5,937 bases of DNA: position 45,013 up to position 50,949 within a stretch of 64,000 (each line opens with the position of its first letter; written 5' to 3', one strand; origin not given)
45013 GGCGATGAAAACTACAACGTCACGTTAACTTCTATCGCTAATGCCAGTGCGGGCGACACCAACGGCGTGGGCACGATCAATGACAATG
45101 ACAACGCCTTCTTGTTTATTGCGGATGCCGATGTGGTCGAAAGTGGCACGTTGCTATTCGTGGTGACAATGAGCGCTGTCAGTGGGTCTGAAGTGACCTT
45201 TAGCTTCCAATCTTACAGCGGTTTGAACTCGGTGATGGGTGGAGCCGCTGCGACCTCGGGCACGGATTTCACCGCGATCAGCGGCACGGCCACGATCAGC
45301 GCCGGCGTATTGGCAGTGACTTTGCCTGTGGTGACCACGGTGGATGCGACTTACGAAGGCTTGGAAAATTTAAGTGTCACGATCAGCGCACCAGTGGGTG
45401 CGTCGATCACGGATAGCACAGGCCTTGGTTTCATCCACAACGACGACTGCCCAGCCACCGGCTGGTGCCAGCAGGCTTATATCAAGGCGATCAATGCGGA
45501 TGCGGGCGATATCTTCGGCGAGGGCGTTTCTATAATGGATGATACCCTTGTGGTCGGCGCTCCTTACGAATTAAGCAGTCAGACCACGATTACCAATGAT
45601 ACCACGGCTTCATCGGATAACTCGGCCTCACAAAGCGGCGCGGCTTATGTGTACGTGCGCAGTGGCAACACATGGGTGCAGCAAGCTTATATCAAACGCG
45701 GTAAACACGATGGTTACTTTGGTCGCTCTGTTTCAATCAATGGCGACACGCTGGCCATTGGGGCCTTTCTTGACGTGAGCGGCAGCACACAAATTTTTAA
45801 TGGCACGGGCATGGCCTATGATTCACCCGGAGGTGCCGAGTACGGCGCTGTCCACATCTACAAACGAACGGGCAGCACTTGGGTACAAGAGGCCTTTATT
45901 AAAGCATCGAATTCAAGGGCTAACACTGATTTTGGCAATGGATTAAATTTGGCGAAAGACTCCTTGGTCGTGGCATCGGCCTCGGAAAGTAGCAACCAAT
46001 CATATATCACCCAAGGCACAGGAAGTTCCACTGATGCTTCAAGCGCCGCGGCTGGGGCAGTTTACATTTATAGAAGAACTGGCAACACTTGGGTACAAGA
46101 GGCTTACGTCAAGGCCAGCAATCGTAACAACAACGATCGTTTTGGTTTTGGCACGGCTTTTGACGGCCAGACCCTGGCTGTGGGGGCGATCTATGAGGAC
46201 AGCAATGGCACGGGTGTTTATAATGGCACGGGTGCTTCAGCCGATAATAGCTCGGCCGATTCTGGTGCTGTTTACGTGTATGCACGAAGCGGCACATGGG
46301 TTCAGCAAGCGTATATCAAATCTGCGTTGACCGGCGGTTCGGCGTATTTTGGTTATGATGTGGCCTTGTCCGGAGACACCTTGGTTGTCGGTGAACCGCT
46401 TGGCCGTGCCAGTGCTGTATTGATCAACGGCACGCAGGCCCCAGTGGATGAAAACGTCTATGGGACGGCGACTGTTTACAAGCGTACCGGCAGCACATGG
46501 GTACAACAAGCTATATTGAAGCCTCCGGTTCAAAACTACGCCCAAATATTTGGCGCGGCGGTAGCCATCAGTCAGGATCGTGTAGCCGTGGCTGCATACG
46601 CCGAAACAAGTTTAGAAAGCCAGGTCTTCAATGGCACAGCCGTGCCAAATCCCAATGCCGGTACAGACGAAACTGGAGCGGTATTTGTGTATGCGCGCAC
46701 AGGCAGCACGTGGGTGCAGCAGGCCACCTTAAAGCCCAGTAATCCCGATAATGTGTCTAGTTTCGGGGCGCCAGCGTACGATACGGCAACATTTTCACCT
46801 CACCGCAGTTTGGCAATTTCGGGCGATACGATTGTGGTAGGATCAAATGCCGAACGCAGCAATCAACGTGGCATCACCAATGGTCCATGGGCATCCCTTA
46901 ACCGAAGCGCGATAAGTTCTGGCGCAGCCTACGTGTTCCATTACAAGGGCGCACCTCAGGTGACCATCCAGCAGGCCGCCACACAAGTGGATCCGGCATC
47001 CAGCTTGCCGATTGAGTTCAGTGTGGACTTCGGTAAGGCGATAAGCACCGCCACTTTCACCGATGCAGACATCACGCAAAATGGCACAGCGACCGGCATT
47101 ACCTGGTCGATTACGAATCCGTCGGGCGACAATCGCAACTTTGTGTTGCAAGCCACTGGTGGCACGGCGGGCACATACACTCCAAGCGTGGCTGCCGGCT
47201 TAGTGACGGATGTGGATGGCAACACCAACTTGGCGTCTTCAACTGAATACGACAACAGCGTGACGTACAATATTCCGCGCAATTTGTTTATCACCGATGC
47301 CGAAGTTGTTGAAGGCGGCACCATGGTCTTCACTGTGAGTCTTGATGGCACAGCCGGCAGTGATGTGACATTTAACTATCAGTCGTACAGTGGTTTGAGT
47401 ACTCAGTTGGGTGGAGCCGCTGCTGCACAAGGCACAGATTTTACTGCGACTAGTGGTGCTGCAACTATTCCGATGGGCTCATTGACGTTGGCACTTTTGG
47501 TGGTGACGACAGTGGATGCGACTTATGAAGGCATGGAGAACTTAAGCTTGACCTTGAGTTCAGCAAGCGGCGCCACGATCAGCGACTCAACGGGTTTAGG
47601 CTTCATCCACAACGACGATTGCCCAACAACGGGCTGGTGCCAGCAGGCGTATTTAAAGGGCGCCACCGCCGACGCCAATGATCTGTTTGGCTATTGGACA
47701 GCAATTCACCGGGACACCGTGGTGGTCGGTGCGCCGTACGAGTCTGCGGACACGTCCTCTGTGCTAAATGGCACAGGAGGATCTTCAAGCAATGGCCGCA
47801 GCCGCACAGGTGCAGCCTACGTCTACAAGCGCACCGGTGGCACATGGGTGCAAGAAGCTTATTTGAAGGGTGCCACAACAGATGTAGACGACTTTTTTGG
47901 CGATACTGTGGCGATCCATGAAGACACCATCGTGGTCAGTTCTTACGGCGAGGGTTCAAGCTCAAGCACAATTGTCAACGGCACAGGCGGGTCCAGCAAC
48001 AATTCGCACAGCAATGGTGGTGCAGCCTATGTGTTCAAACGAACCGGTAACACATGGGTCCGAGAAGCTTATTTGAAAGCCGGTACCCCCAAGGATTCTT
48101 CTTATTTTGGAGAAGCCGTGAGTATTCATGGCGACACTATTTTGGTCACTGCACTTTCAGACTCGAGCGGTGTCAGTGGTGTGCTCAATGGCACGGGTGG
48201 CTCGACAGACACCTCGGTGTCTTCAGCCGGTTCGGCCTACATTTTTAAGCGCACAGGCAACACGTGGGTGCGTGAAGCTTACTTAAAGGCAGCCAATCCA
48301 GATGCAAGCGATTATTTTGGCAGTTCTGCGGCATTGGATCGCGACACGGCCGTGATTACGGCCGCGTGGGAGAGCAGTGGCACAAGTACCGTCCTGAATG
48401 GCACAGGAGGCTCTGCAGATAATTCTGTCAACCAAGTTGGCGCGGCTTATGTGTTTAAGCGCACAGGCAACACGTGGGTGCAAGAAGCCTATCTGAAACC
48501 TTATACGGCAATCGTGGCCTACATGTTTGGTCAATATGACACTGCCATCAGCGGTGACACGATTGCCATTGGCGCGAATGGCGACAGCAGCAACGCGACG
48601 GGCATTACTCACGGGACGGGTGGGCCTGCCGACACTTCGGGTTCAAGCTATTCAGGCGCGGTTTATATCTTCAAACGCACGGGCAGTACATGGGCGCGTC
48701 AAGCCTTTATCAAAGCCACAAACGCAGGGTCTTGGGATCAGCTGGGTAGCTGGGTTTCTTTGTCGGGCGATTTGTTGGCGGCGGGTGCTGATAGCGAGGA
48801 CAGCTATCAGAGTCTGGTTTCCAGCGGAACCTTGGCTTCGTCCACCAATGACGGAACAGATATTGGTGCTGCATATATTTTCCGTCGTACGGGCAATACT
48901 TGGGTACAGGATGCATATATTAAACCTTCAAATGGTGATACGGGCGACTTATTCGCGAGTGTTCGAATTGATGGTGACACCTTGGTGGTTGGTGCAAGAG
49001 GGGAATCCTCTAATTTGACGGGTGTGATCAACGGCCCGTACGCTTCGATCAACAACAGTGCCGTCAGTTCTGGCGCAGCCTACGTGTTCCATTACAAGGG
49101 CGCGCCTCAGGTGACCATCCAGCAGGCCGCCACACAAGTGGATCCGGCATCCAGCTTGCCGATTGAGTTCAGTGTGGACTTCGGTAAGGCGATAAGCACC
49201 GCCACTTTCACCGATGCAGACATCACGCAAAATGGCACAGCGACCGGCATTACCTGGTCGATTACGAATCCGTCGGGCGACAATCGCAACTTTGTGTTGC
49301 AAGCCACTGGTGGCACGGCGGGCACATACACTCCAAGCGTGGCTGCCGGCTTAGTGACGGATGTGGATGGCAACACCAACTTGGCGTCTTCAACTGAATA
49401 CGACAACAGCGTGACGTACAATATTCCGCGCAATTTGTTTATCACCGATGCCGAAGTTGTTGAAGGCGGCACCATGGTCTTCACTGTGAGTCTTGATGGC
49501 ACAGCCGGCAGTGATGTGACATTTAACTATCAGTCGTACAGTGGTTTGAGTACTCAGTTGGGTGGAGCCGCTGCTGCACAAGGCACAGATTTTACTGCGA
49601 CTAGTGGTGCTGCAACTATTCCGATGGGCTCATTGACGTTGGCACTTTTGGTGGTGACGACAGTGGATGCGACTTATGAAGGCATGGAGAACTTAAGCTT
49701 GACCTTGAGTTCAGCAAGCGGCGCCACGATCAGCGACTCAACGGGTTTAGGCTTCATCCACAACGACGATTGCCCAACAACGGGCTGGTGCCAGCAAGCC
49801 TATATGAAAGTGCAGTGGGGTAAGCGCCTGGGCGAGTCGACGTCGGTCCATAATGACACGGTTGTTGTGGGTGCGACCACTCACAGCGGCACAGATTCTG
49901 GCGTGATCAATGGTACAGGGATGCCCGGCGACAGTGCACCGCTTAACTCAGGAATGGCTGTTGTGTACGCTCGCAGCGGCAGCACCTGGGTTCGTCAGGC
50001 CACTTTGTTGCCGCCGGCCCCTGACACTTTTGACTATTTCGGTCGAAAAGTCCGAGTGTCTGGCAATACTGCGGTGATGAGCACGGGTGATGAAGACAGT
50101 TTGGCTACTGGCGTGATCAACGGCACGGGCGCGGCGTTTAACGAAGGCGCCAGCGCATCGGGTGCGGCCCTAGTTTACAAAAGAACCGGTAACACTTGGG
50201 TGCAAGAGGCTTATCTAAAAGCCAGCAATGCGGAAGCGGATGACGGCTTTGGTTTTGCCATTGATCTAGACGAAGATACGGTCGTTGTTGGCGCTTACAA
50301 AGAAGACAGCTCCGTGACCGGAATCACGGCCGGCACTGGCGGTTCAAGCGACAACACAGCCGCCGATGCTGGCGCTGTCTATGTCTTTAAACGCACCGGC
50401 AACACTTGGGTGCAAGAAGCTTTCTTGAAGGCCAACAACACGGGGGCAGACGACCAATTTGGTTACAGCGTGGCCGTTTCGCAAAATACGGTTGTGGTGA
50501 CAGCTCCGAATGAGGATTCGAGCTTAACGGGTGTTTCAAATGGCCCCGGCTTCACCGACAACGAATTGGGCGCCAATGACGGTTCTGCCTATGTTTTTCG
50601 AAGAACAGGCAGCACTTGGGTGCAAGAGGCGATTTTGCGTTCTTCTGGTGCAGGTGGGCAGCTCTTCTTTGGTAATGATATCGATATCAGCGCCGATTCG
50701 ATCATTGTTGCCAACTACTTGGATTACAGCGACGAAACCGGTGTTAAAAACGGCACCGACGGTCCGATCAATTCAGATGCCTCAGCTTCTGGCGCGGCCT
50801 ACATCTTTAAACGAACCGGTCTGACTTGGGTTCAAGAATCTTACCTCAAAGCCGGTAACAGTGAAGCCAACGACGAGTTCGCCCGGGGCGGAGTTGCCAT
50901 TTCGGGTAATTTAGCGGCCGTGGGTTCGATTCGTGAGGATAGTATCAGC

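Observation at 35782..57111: One 21.3-kb ORF encodes a ~7,100-aa modular lipoprotein with an unusual domain combination and no adjacent secretion genes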

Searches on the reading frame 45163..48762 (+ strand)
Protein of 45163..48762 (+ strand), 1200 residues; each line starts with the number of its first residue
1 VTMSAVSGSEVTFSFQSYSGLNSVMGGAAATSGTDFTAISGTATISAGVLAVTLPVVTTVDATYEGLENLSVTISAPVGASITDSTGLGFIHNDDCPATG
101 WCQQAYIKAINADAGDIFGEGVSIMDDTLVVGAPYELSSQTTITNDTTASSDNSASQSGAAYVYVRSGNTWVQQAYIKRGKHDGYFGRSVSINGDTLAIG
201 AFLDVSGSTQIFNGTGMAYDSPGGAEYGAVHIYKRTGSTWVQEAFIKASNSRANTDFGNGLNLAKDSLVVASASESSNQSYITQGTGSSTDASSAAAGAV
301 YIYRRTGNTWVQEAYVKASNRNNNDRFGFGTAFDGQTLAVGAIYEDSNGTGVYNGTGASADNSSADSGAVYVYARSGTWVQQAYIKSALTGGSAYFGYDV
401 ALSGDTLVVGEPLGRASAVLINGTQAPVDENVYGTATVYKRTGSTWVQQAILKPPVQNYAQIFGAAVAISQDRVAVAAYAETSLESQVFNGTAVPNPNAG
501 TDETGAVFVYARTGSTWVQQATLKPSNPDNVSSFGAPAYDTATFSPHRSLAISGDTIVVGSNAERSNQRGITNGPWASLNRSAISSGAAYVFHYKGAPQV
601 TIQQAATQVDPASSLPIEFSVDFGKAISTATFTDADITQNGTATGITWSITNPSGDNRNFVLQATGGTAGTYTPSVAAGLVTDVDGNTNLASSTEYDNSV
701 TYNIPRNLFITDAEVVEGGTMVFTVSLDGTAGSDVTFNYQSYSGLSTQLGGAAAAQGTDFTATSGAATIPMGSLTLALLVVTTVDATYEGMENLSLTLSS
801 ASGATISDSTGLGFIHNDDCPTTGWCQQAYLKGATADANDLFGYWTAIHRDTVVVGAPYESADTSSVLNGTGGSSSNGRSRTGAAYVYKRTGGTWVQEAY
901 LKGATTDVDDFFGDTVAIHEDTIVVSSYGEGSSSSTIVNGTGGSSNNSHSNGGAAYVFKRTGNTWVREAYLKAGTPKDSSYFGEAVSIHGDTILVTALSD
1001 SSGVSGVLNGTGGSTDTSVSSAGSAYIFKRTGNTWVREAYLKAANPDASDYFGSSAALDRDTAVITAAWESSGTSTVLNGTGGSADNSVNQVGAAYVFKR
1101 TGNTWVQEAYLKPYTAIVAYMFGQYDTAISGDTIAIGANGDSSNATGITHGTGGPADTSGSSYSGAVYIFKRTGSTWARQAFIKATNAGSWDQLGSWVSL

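Call 65: search_protein_representatives(protein=window:45163-48762:+)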
Query: 1200 residues. Proteins with E-value up to 0.001 (for the whole library): 51543; up to 1e-10: 31375; up to 1e-30: 8285. The best 150 are listed.
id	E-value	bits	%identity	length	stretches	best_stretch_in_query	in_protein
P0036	0.0e+00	4313.9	61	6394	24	1-1200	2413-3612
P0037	0.0e+00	2590.8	37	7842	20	98-691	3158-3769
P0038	0.0e+00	2463.1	42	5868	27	100-387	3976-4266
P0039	0.0e+00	2178.5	47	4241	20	707-1113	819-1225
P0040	0.0e+00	1899.9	40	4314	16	106-410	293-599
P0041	0.0e+00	1143.0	48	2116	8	99-373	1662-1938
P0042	0.0e+00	1023.4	52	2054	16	600-704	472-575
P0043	6.1e-272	921.8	44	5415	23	597-825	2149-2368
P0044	2.2e-271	920.0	44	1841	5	882-1187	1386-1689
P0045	1.6e-268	910.5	51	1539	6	98-381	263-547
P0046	1.1e-265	901.0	50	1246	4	822-1195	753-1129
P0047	1.2e-263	894.3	40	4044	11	101-467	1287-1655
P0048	2.2e-260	883.5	37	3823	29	708-1062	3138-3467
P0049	2.3e-253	860.2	46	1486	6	879-1190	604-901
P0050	4.0e-248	842.9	49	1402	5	28-388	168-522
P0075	3.8e-189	647.6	39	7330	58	707-820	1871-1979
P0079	8.8e-187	639.8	37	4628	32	705-820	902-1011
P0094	1.5e-166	572.8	37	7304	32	707-820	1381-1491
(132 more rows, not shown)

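Call 68: list_cluster_members(proteins=[P0036, P0037, P0038, P0039, P0040, P0043, P0048, P0075, P0079, P0094])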
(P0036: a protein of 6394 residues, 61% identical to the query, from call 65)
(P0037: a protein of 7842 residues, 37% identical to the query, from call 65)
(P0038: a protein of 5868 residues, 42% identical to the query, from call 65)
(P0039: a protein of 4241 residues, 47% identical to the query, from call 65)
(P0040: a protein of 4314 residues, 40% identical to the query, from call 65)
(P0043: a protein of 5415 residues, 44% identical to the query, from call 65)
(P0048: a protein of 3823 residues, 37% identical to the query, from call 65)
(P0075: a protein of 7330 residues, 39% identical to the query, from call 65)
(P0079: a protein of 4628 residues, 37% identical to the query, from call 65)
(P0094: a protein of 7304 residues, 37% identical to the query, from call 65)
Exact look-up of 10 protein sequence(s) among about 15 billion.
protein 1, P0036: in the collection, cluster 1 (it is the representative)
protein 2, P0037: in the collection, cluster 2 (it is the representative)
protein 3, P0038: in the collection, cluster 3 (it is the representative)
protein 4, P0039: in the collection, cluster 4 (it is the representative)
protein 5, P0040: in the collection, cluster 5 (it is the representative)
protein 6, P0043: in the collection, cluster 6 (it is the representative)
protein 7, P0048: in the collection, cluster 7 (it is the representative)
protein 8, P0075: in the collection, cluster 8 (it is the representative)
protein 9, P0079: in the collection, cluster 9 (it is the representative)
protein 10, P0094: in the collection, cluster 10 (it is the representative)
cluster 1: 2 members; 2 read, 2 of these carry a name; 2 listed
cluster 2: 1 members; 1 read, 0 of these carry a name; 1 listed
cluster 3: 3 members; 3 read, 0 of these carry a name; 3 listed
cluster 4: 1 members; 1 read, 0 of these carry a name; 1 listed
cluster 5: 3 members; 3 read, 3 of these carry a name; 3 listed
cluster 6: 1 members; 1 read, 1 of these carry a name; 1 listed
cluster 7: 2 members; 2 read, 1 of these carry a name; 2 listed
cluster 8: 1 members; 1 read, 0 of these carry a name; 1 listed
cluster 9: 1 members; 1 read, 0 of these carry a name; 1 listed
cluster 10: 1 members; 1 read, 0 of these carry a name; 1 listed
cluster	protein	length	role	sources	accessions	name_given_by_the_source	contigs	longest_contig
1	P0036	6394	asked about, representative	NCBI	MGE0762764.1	MAG: Calx-beta domain-containing protein [Bdellovibrionales bacterium]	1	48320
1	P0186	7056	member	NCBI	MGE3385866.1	MAG: Calx-beta domain-containing protein [Bdellovibrionales bacterium]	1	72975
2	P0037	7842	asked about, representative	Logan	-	-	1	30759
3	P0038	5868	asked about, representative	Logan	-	-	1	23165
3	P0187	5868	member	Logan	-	-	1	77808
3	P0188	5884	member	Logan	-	-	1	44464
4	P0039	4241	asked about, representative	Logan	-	-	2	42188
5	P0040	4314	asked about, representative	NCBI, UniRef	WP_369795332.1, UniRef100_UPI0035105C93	fibronectin type III domain-containing protein [Bacteriovorax sp. BSW11_IV] | fibronectin type III domain-containing protein n=1 Tax=Bacteriovorax sp. BSW11_IV ...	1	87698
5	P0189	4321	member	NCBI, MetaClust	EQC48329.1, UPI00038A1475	fibronectin type III domain protein, partial [Bacteriovorax sp. BSW11_IV] | status=active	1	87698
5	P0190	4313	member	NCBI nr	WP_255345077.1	fibronectin type III domain-containing protein [Bacteriovorax sp. BSW11_IV]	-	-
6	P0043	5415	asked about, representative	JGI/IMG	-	alpha-tubulin suppressor-like RCC1 family protein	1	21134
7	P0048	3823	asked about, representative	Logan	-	-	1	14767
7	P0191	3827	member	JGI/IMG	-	hypothetical protein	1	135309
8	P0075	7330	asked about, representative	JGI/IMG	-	-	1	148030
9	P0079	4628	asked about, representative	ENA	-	-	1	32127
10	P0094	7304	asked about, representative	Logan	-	-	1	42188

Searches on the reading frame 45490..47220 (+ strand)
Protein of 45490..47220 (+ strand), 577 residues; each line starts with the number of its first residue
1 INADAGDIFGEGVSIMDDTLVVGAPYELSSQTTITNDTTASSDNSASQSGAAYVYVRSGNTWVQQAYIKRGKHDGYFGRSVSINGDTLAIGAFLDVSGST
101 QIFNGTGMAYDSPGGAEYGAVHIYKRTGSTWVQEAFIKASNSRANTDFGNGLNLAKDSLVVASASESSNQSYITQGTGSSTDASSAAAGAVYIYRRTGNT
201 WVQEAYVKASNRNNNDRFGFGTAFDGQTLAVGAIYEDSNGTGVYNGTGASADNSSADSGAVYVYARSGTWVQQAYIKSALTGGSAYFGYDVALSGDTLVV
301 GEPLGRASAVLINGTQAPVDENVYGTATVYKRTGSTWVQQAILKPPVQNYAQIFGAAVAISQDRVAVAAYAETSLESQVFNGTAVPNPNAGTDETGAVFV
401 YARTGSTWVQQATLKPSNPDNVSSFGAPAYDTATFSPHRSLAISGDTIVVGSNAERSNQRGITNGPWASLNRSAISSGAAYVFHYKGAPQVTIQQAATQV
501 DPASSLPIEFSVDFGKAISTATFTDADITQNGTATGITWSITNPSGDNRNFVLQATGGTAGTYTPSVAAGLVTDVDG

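Call 15: search_protein_families(library=ncbifam, proteins=[window:45490-47220:+], max_evalue=1)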
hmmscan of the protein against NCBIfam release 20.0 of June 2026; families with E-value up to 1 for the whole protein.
window:45490-47220:+ (577 aa): 1 family
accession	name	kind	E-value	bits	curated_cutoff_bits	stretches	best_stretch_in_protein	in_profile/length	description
NF002456.0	PRK01636.1-4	equivalog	0.11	12.7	173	0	178-210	74-106/126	fluoride efflux transporter CrcB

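Call 16: search_protein_families(library=pfam, proteins=[window:45490-47220:+], max_evalue=5)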
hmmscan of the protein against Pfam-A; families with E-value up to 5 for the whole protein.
window:45490-47220:+ (577 aa): 3 families
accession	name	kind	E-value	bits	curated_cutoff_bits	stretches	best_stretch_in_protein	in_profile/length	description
PF14312.12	FG-GAP_2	-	1.9e-38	130.9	23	7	201-264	1-49/49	FG-GAP repeat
PF13422.11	DUF4110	-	6.2e-05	23.4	27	0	124-162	20-56/95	Domain of unknown function (DUF4110)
PF00685.33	Sulfotransfer_1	-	0.013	15.3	22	0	124-143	9-28/255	Sulfotransferase domain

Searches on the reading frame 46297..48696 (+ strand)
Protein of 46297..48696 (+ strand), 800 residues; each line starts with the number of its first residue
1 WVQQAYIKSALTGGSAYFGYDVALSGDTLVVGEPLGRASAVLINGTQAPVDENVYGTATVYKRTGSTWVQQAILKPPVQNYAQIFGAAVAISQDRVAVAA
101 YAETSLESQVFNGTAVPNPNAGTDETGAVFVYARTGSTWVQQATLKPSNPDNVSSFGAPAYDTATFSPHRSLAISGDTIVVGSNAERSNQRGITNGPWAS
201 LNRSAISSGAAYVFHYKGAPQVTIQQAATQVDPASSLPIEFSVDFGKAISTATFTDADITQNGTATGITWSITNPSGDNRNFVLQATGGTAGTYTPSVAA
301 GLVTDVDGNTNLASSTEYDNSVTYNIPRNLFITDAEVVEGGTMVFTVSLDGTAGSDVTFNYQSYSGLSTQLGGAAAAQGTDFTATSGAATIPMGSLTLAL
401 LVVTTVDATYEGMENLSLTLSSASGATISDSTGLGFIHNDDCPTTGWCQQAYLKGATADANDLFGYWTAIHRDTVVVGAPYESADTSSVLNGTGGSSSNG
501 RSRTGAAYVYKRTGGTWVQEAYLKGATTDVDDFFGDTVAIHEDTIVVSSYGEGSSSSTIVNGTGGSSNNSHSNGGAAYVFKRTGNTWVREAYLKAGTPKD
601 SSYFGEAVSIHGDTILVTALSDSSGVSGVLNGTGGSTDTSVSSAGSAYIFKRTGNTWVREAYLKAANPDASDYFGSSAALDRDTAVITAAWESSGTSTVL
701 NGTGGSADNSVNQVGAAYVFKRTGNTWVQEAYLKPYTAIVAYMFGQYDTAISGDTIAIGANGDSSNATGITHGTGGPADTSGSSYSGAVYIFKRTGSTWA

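Call 7: search_protein_families(library=pfam, proteins=[window:46297-48696:+], max_evalue=0.01)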
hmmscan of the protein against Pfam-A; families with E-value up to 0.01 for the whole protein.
window:46297-48696:+ (800 aa): 3 families
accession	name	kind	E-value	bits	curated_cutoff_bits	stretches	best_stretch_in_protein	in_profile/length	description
PF14312.12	FG-GAP_2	-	1.1e-42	144.4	23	6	1-35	1-35/49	FG-GAP repeat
PF03160.20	Calx-beta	-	0.00033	21.1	27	1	340-424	21-98/119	Calx-beta domain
PF13422.11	DUF4110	-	0.0012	19.3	27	0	122-146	11-34/95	Domain of unknown function (DUF4110)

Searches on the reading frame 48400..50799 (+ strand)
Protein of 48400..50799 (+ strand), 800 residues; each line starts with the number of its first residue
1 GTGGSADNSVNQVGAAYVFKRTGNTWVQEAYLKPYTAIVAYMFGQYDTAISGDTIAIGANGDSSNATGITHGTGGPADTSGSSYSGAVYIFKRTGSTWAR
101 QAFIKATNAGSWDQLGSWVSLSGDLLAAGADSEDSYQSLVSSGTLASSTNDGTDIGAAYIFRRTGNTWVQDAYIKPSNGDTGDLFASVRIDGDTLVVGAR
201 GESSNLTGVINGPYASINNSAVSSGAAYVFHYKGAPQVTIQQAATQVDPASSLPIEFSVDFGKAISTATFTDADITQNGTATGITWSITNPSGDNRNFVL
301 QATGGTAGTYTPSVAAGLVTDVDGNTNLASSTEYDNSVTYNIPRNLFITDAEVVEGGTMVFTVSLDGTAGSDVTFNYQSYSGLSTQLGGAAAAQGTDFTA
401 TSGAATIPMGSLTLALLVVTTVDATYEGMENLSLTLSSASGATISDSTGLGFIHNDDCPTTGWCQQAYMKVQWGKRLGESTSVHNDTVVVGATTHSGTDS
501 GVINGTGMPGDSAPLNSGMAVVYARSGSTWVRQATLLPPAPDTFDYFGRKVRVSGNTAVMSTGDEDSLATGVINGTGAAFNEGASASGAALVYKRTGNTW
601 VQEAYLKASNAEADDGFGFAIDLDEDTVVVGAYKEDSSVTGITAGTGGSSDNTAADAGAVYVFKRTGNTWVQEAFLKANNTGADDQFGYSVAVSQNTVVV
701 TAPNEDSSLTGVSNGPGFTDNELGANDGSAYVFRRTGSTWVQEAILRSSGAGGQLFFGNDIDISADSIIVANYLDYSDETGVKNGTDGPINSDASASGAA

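Call 7: search_protein_families(library=pfam, proteins=[window:48400-50799:+], max_evalue=0.01)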
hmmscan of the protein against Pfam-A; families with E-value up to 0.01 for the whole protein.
window:48400-50799:+ (800 aa): 2 families
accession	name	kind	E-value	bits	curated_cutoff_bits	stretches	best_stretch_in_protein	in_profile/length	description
PF14312.12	FG-GAP_2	-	4.3e-43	145.7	23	4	670-733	1-49/49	FG-GAP repeat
PF03160.20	Calx-beta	-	0.00024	21.5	27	1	356-440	21-98/119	Calx-beta domain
